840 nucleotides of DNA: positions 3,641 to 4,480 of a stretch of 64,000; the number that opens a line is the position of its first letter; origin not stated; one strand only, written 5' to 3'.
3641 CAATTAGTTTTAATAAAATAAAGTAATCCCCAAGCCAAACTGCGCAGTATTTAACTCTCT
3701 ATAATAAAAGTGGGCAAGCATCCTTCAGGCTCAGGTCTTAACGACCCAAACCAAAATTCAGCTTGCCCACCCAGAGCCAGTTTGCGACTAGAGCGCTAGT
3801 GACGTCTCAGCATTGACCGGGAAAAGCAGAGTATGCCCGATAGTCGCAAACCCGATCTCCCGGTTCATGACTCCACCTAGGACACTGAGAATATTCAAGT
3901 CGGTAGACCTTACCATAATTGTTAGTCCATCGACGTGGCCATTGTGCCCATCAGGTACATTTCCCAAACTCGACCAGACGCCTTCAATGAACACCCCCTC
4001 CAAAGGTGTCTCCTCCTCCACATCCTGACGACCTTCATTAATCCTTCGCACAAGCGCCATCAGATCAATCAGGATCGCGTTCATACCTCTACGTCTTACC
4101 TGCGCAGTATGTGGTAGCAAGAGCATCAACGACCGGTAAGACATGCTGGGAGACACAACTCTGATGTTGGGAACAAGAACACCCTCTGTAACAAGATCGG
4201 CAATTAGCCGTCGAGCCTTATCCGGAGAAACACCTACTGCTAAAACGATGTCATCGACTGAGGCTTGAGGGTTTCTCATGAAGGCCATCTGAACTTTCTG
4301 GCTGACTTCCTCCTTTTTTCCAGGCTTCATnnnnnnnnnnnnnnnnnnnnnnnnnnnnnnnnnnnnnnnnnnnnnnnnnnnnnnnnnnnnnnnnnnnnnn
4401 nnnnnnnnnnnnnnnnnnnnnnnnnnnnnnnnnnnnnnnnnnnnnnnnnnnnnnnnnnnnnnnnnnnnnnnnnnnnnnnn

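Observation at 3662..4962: GC-rich islet 1: two-gene cassette embedded immediately downstream of dinB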

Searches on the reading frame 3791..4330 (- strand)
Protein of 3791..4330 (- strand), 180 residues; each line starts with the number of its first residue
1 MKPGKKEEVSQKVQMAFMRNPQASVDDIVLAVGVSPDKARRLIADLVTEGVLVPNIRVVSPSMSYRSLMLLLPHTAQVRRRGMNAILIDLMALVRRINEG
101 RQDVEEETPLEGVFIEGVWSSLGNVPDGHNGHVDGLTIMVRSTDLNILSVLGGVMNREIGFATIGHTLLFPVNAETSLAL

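Call 5: search_protein_families(library=pfam, proteins=[window:3791-4330:-], max_evalue=1)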
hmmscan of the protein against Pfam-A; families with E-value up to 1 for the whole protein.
window:3791-4330:- (180 aa): 3 families
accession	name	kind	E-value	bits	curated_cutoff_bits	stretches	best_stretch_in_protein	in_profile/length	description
PF13412.12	HTH_24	-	0.014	15.4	21.9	1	18-52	13-47/48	Winged helix-turn-helix DNA-binding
PF09339.16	HTH_IclR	-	0.11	12.7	22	1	16-53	11-49/52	IclR helix-turn-helix domain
PF13551.12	HTH_29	-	0.12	12.9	28.1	1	24-51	14-41/64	Winged helix-turn helix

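Call 9: find_homologous_proteins(query=window:3791-4330:-, max_evalue=0.01)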
Query window:3791-4330:- (180 aa): 1 proteins with E <= 0.01 among 82 candidates.
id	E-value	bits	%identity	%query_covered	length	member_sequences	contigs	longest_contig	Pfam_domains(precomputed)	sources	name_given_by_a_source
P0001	5.9e-110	382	100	100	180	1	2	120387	-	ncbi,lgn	-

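Call 11: find_encoding_contigs(protein=P0001, flank=10000)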
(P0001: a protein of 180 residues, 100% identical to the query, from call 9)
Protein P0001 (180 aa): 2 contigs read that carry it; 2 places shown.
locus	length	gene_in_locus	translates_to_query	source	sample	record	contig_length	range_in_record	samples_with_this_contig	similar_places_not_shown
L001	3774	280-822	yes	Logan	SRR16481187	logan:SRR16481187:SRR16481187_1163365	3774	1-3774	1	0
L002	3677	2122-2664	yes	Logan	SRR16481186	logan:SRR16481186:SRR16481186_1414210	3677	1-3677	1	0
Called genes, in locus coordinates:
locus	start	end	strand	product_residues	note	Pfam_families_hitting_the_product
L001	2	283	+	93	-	?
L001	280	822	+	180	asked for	-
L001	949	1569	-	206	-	-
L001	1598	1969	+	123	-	-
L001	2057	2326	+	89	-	-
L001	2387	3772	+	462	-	?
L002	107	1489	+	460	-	PF00817:IMS, PF21999:IMS_HHH_1, PF11799:IMS_C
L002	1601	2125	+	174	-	-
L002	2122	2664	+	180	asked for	-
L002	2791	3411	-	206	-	-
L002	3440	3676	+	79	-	?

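Call 12: search_protein_families(library=padloc, proteins=[window:3791-4330:-], max_evalue=1)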
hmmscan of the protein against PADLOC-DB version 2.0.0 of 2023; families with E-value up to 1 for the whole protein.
window:3791-4330:- (180 aa): 1 family
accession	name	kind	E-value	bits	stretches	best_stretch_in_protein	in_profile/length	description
PDLC03963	SoFic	-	0.045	11.1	1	8-54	293-338/361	-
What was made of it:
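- On Type II toxin-antitoxin of the dinB operon (YafN/YafO) or any TA: PADLOC gives only SoFic at 0.045 on the HTH (call 12).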

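Call 13: search_protein_families(library=ncbifam, proteins=[window:3791-4330:-], max_evalue=1)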
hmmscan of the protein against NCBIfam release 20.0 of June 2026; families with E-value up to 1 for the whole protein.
window:3791-4330:- (180 aa): 2 families
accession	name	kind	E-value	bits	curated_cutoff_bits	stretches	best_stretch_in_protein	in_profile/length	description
NF041395.1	TranRegLrpA1_Halo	equivalog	0.08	12.9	250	1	10-61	7-58/142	HTH-type transcriptional regulator LrpA1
TIGR02702.1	SufR_cyano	equivalog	0.19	11.4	178.8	1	11-55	4-48/208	iron-sulfur cluster biosynthesis transcriptional regulator SufR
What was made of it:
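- No match to YafN/Phd, YafO or any toxin, antitoxin or defence model (calls 5, 12, 13).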

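Call 14: search_protein_families(library=phrogs, proteins=[window:3791-4330:-], max_evalue=1)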
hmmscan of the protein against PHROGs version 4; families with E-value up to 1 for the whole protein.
window:3791-4330:- (180 aa): 3 families
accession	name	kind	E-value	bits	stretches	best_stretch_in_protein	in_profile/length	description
phrog_5978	-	unknown function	0.015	15.4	1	7-55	296-344/364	-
phrog_633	-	transcription regulation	0.049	15.1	1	10-53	4-47/111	transcriptional regulator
phrog_142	-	moron, auxiliary metabolic gene and host takeover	0.23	12.6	1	5-56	9-60/116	Ren-like exclusion protein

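Call 19: search_solved_structures(query=window:3791-4330:-, max_evalue=10, show_alignments=2)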
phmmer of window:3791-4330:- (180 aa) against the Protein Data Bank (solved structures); distinct sequences matched with E-value up to 10: 1.
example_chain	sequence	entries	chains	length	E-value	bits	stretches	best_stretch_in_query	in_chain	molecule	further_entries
3ocm_A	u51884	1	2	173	0.7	12.7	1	25-91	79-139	Putative membrane protein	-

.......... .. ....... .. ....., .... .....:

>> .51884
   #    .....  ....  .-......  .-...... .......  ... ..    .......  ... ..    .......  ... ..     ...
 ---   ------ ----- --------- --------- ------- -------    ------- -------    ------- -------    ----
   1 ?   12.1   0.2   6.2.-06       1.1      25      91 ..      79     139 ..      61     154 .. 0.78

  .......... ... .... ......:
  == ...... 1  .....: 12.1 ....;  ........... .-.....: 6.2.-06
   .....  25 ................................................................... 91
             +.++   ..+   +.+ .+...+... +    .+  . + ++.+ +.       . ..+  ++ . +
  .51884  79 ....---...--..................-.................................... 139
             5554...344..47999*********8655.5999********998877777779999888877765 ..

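Call 24: predict_structure(protein=window:3791-4330:-)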
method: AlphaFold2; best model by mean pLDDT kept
length: 180 residues; sequences in the alignment: 1
mean_pLDDT: 50.2   pTM: 0.37
mean pLDDT of the five models: 50.2, 42.3, 41.9, 39.9, 38.6
residues with pLDDT >= 90: 0; 70-90: 2; 50-70: 102; < 50: 76
segments of 3 or more residues with pLDDT < 50: 19-23, 47-65, 76-78, 102-111, 121-134, 157-180
pLDDT, mean of each block of 10 residues (from residue 1): 59 55 55 65 52 32 46 52 59 63 44 56 43 53 58 53 33 25
secondary structure, 60 per line:
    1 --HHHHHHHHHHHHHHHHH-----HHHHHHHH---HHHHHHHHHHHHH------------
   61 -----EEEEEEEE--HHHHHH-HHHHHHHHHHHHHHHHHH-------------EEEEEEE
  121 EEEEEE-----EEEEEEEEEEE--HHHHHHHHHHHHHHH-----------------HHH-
elements in order: H3-19 H25-32 H36-48 E66-73 H76-81 H83-100 E114-126 E132-142 H145-159
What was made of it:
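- On Lrp/AsnC (FFRP) transcription regulators: The AF2 model (pLDDT 50) shows E66-73, H76-100, E114-126, E132-142 and H145-159 (call 24).
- The AF2 secondary structure is three helices then beta-alpha-beta-beta-alpha (call 24).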

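Call 31: find_related_loci(query=window:3791-4330:-, collection=viral_contigs, flank=5000)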
Query window:3791-4330:- (180 aa) in viral_contigs; peptide patterns used: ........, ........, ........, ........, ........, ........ (x = any residue, [..] = any of these).
23 stretches matched a pattern, but none encodes a relative of the query by tblastn (E <= 1e-3).

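Call 33: search_dna_similar(query=window:3791-4330:-, collection=phages, mode=protein, max_evalue=1)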
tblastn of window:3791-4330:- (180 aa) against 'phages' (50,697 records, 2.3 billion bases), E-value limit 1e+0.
No match.

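Call 34: search_protein_representatives(protein=window:3791-4330:-)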
Query: 180 residues. Proteins with E-value up to 0.001 (for the whole library): 4; up to 1e-10: 4; up to 1e-30: 1. The best 4 are listed.
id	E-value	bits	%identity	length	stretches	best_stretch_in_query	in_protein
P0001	1.9e-110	382.2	100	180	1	1-180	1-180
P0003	2.2e-22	95.7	39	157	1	18-174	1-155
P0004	1.7e-21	92.8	35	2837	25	69-106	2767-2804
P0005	5.6e-16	74.9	32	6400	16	122-179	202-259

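Call 37: find_encoding_contigs(protein=P0003, flank=10000)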
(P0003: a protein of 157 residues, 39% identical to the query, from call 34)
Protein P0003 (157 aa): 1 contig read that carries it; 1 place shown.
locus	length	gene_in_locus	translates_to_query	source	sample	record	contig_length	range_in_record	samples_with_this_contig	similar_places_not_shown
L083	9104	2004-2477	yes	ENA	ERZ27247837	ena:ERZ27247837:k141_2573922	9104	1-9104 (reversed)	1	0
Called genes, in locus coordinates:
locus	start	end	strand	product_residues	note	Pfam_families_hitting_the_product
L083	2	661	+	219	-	?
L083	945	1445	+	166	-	-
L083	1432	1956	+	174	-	PF13412:HTH_24, PF09339:HTH_IclR (faint)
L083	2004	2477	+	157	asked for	-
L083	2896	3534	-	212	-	PF20803:PaaX_M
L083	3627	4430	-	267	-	PF01182:Glucosamine_iso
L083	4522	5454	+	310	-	PF03547:Mem_trans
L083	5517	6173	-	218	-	PF07853:DUF1648, PF13630:SdpI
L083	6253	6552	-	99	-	PF12840:HTH_20, PF01022:HTH_5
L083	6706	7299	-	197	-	-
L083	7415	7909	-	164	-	-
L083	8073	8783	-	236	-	PF02592:Vut_1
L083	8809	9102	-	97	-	?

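Call 46: search_solved_structures(query=A1, max_evalue=10, show_alignments=3)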
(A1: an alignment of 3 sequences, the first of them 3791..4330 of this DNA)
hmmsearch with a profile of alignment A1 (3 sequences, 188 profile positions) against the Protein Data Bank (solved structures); distinct sequences matched with E-value up to 10: 29.
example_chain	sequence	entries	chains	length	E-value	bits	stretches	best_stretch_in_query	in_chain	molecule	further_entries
2cyy_A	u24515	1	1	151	1.4e-05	28.2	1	20-91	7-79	Putative HTH-type transcriptional regulator PH1519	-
1ri7_A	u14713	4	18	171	1.7e-05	27.9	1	19-91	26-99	Putative transcriptional regulator | Putative HTH-type transcriptional regulator PH1519 | Uncharacterized HTH-type transcriptional regulator PH1519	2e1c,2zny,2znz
7fby_A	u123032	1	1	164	1.9e-05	27.8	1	17-92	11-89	Transcriptional regulatory protein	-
9w4v_A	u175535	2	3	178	2.1e-05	27.6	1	17-92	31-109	Uncharacterized HTH-type transcriptional regulator PH0140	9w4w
2pmh_A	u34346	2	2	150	0.00032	23.7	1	20-89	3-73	150aa long hypothetical transcriptional regulator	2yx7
2efo_A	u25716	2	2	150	0.00043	23.3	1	20-92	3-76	150aa long hypothetical transcriptional regulator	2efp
2e7w_A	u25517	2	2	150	0.00064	22.8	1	20-89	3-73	150aa long hypothetical transcriptional regulator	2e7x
2efq_A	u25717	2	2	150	0.00066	22.7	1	20-89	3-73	150aa long hypothetical transcriptional regulator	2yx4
2ia0_A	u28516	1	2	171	0.00086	22.4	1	18-78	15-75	Putative HTH-type transcriptional regulator PF0864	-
2efn_A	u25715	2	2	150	0.0028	20.7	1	20-89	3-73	150aa long hypothetical transcriptional regulator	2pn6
3i4p_A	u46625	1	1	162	0.02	17.9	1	20-87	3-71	Transcriptional regulator, AsnC family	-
8q90_A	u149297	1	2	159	0.043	16.8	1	18-89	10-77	AsnC family transcriptional regulator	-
4pcq_A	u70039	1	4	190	0.062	16.3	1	5-73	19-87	Possible transcriptional regulatory protein (Probably Lrp/AsnC-family)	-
2cg4_A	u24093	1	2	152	0.08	15.9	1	19-74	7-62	REGULATORY PROTEIN ASNC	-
1i1g_A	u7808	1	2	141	0.12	15.4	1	22-84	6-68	TRANSCRIPTIONAL REGULATOR LRPA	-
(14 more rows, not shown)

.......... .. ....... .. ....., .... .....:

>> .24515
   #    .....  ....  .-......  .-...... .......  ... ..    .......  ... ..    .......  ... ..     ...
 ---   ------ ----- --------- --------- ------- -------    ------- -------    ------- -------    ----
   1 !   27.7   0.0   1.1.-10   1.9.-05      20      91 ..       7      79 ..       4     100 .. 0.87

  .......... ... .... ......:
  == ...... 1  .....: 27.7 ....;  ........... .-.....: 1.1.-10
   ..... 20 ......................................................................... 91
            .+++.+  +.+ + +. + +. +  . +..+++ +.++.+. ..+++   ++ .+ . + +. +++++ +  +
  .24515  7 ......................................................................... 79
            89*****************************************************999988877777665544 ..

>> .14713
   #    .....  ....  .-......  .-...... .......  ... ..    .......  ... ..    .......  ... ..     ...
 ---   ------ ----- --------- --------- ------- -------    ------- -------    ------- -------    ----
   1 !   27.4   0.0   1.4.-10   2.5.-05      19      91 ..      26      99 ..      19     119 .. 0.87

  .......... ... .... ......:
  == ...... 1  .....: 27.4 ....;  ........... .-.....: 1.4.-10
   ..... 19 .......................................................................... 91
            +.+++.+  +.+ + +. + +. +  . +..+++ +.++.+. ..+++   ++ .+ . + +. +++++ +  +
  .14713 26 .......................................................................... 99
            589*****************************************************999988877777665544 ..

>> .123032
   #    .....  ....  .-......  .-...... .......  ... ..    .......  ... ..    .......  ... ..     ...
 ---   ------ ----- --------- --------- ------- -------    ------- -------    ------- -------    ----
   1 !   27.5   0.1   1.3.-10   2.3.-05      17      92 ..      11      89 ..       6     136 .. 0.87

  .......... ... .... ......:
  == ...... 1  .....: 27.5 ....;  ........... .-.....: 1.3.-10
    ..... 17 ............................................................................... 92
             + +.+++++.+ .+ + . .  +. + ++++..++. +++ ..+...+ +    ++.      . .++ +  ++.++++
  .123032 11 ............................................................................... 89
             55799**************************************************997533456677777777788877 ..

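Call 48: find_homologous_proteins(query=A1, max_evalue=0.01)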
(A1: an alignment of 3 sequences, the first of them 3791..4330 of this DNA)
Query A1 (3 sequences) (180 aa, profile of the alignment): 5 proteins with E <= 0.01 among 3445 candidates.
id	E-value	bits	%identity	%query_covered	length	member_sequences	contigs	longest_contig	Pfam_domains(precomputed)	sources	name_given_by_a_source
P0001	3.6e-84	299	100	100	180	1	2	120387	-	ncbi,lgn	-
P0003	6.1e-73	263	39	88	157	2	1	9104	-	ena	-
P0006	1.5e-68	248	39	94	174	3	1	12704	-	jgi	-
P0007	1.1e-60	223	27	90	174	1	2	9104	PF13412.13,PF09339.17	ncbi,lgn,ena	-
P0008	1.9e-49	186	22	78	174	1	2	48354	PF13412.13,PF09339.17,PF13404.13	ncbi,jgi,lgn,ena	ncbi:MAG: winged helix-turn-helix domain-containing protein [Candidatus Doudnabacteria bacterium]|jg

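Call 49: find_encoding_contigs(protein=P0006, flank=10000)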
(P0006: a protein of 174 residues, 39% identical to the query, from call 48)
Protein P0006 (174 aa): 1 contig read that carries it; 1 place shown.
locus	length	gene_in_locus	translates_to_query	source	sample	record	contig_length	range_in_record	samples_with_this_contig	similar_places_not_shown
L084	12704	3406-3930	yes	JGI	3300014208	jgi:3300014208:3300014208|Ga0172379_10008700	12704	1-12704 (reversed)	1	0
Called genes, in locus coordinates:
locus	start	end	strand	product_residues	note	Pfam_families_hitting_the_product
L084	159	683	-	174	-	PF05198:IF3_N, PF00707:IF3_C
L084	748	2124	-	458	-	PF01566:Nramp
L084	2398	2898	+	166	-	-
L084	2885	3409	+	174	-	PF13404:HTH_AsnC-type (weak), PF13412:HTH_24, PF09339:HTH_IclR (weak)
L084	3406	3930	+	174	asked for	-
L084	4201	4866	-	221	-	PF20803:PaaX_M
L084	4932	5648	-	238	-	PF01182:Glucosamine_iso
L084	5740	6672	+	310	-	PF03547:Mem_trans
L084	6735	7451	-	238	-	PF07853:DUF1648, PF13630:SdpI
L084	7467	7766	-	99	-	PF12840:HTH_20, PF01022:HTH_5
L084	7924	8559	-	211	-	-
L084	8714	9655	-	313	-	PF01545:Cation_efflux, PF16916:ZT_dimer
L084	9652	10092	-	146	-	-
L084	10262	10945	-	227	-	PF02592:Vut_1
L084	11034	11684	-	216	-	PF18914:DUF5666 (weak)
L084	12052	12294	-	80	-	PF00313:CSD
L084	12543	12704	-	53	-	?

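Call 50: find_encoding_contigs(protein=P0008, flank=10000)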
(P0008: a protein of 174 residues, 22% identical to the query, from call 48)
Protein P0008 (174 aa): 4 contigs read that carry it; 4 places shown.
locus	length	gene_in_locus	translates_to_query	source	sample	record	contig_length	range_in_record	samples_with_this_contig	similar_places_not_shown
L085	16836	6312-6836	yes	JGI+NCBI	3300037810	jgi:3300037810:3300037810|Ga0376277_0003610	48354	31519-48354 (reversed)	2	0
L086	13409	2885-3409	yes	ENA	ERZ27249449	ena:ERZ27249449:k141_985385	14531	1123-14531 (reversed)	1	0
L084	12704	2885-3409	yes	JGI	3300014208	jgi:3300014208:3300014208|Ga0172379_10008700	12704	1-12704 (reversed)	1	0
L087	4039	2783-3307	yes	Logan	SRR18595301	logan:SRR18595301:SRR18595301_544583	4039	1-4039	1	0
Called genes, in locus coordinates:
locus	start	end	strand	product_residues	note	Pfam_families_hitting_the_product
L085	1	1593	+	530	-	?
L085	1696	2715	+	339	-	PF13354:Beta-lactamase2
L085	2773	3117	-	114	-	PF00453:Ribosomal_L20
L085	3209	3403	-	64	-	PF01632:Ribosomal_L35p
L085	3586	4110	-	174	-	PF05198:IF3_N, PF00707:IF3_C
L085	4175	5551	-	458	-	PF01566:Nramp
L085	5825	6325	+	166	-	-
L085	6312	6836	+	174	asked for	PF13404:HTH_AsnC-type (weak), PF13412:HTH_24, PF09339:HTH_IclR (weak)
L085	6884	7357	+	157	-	-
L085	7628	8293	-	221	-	PF20803:PaaX_M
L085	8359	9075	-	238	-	PF01182:Glucosamine_iso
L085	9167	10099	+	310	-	PF03547:Mem_trans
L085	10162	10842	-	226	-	PF07853:DUF1648, PF13630:SdpI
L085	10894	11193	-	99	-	PF12840:HTH_20, PF01022:HTH_5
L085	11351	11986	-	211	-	-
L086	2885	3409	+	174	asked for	PF13404:HTH_AsnC-type (weak), PF13412:HTH_24, PF09339:HTH_IclR (weak)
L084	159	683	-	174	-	PF05198:IF3_N, PF00707:IF3_C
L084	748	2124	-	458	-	PF01566:Nramp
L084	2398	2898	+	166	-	-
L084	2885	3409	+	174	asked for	PF13404:HTH_AsnC-type (weak), PF13412:HTH_24, PF09339:HTH_IclR (weak)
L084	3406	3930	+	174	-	-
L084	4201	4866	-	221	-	PF20803:PaaX_M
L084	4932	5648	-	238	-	PF01182:Glucosamine_iso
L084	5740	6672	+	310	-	PF03547:Mem_trans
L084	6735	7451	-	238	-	PF07853:DUF1648, PF13630:SdpI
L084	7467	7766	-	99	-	PF12840:HTH_20, PF01022:HTH_5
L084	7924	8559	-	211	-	-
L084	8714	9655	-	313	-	PF01545:Cation_efflux, PF16916:ZT_dimer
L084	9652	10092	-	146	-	-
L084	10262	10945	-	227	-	PF02592:Vut_1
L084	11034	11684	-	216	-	PF18914:DUF5666 (weak)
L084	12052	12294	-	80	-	PF00313:CSD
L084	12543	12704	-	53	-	?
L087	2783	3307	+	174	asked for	PF13404:HTH_AsnC-type (weak), PF13412:HTH_24, PF09339:HTH_IclR (weak)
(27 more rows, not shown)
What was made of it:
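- On Type II toxin-antitoxin of the dinB operon (YafN/YafO) or any TA: All homologous cassettes (L083-L088) lie between Nramp or another gene and a PaaX-like gene (calls 37, 49, 50).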

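Call 56: find_related_loci(query=A3, collection=metagenome_contigs, flank=8000)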
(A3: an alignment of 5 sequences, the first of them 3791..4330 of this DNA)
Query A3 (180 aa) in metagenome_contigs; peptide patterns used: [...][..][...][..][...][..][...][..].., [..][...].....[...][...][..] (x = any residue, [..] = any of these).
134 stretches matched a pattern; 1 encode a relative of the query (tblastn E <= 1e-3); 1 distinct loci.
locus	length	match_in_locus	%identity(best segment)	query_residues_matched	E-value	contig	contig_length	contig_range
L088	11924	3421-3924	39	6-175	2e-34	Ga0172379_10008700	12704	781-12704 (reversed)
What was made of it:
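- Tried and rejected: Wider sampling: the metagenome scan with the family profile returned only the already known JGI contig (call 56).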
